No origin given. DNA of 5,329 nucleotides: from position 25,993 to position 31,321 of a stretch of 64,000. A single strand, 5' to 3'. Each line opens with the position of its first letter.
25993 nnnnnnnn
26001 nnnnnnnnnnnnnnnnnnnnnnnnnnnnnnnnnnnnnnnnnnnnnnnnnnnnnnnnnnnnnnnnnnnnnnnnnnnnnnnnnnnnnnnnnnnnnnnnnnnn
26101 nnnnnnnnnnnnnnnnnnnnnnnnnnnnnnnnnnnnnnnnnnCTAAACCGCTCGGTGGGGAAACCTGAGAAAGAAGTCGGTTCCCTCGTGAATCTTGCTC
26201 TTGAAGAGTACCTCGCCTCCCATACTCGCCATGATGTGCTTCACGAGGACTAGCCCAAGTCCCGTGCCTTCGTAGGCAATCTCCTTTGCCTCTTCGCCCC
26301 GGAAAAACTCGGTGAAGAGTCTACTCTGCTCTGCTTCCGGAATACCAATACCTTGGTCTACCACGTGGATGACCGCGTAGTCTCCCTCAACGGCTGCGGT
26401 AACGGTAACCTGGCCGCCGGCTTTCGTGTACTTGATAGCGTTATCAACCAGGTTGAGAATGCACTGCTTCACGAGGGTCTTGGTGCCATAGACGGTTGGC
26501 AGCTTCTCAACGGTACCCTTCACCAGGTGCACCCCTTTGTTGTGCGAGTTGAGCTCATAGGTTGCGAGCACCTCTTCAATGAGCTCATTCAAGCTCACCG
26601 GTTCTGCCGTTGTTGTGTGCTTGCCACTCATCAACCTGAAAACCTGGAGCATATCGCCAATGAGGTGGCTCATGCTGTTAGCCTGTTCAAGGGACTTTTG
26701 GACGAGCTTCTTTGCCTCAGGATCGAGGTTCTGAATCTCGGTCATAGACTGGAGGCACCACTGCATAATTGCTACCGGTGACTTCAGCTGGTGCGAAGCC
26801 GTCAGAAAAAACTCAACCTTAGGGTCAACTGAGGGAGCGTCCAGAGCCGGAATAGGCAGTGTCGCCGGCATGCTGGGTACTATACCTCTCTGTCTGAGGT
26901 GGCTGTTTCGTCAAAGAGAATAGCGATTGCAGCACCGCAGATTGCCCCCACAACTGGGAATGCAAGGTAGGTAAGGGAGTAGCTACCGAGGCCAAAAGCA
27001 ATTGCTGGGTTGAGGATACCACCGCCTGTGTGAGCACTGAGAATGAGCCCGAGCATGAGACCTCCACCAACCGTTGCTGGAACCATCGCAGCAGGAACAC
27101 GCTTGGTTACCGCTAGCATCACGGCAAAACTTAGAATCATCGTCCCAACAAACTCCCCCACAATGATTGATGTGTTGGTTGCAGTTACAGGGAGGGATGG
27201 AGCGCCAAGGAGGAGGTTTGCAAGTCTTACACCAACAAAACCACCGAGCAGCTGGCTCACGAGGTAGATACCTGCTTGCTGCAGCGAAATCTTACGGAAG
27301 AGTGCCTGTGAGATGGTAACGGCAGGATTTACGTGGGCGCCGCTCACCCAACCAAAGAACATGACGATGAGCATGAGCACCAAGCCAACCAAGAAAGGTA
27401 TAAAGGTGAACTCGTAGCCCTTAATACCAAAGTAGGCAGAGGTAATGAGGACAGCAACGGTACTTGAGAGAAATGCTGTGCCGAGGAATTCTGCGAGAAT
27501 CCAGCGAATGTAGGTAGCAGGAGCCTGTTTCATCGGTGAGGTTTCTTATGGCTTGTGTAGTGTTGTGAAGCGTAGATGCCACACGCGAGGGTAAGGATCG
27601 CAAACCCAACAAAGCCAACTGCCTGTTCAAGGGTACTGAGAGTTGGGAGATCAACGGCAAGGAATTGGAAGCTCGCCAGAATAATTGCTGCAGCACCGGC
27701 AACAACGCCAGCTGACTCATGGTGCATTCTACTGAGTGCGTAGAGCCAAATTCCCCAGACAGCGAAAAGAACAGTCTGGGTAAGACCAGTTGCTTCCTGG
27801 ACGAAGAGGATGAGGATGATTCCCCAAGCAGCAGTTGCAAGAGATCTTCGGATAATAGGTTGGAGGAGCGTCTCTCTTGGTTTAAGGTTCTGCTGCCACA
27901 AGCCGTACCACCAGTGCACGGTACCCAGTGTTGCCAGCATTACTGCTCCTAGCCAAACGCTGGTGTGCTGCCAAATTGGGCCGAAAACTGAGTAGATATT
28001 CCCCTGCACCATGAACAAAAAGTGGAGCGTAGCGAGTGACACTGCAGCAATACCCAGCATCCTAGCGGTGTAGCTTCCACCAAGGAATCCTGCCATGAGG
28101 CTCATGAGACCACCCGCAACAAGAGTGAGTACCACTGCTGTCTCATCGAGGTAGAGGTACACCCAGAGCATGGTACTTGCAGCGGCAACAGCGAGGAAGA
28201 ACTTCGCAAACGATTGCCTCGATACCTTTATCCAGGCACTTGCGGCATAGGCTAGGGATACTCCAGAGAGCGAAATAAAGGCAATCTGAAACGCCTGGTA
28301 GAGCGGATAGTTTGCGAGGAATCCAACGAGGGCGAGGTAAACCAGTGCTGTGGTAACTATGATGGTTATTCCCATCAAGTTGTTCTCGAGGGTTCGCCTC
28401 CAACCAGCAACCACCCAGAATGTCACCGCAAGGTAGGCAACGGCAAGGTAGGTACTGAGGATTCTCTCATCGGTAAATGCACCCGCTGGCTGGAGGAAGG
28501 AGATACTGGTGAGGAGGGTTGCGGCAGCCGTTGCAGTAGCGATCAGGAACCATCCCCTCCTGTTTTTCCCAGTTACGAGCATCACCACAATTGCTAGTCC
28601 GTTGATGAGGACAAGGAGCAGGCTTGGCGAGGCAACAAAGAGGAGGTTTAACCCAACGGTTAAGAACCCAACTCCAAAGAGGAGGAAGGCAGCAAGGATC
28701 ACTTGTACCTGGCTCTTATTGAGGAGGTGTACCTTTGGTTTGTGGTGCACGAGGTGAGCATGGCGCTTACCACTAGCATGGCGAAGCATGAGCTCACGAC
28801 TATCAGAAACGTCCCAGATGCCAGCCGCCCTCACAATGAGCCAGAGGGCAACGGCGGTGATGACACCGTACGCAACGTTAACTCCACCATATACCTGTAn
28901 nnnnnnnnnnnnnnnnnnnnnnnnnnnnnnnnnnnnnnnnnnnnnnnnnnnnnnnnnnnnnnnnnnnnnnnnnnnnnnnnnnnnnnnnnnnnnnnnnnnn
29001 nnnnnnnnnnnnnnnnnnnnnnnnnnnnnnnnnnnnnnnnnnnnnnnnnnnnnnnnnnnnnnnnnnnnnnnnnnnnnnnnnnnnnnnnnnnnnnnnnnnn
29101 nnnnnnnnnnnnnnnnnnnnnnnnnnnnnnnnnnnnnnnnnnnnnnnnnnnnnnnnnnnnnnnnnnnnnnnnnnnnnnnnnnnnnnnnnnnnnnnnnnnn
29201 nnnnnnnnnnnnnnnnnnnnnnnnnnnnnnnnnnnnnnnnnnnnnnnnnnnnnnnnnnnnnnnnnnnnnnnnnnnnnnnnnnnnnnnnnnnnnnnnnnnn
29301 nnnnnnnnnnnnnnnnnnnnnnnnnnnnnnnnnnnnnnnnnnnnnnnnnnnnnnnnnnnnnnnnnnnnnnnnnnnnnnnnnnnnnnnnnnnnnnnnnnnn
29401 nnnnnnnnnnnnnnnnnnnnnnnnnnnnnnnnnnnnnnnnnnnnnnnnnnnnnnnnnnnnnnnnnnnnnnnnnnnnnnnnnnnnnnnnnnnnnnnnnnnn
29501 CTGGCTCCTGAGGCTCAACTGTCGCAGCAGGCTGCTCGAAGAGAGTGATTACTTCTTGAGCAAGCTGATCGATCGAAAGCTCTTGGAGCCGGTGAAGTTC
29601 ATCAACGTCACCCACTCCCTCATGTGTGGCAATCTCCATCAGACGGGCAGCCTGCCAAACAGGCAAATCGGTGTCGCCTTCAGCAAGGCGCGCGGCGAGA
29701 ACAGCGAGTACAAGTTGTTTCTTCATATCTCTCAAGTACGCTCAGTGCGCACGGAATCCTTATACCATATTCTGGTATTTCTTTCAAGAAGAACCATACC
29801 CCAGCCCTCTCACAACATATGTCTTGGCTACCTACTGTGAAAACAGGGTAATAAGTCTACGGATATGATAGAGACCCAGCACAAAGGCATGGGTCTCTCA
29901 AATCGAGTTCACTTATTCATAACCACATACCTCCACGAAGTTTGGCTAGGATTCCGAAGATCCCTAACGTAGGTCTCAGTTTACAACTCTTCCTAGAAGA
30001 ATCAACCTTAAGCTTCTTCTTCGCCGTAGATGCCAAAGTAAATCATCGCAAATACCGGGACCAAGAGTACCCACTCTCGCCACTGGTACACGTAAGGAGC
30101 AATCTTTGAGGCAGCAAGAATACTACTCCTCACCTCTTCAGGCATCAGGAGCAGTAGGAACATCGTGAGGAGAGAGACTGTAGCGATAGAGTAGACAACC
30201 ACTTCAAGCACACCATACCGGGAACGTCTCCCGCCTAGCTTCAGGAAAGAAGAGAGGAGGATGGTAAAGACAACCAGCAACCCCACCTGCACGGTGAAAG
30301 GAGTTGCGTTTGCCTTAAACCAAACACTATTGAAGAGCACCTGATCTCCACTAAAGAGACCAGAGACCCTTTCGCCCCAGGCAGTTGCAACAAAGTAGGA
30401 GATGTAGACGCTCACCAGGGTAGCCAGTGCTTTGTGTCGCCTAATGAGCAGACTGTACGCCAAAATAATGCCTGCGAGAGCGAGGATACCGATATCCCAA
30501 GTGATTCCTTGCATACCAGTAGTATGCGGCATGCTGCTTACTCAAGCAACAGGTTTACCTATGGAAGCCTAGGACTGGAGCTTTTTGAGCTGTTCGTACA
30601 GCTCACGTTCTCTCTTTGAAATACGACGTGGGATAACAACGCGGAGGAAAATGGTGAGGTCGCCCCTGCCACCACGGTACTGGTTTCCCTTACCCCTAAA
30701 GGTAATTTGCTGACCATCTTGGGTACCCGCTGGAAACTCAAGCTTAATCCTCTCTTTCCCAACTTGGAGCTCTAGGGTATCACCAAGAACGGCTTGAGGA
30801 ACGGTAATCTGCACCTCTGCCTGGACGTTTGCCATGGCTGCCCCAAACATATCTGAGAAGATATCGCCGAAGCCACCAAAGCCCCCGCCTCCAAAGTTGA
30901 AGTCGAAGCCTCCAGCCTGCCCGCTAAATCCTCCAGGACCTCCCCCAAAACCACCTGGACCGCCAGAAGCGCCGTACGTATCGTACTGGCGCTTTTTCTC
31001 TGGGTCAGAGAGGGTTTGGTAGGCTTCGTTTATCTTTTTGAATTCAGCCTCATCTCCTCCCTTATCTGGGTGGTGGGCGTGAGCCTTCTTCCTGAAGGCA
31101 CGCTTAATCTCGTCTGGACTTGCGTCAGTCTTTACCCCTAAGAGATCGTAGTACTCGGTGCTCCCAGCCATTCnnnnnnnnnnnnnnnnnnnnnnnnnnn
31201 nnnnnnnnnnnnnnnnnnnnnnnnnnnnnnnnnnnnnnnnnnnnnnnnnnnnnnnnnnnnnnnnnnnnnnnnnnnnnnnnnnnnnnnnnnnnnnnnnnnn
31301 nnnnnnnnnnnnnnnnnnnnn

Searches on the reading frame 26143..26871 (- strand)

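Call 84: search_protein_families(library=pfam, proteins=[window:26143-26871:-], max_evalue=0.00001)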
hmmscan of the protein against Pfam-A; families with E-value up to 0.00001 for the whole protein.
window:26143-26871:- (242 aa): 2 families
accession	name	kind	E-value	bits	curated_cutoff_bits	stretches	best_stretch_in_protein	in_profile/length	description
PF02518.31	HATPase_c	-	1.6e-26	93.3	26.4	1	132-239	4-109/111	Histidine kinase-, DNA gyrase B-, and HSP90-like ATPase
PF00512.31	HisKA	-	4.6e-10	39.9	26.9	1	19-82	3-65/66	His Kinase A (phospho-acceptor) domain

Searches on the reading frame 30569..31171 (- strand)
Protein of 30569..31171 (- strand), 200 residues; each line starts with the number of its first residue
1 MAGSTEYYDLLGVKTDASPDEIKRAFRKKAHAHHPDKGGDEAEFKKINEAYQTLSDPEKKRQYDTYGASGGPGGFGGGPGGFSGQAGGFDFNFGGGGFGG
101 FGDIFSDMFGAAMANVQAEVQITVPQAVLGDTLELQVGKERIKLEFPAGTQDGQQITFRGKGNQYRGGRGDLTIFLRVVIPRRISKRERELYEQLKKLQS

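Call 84: search_protein_families(library=pfam, proteins=[window:30569-31171:-], max_evalue=0.00001)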
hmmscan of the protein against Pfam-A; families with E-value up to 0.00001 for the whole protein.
window:30569-31171:- (200 aa): 2 families
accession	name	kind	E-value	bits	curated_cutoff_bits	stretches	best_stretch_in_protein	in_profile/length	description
PF00226.36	DnaJ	-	1.4e-22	80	27.8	1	6-64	1-63/63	DnaJ domain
PF01556.23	DnaJ_C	-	3.9e-12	46.9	26.6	1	109-181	78-152/152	DnaJ C terminal domain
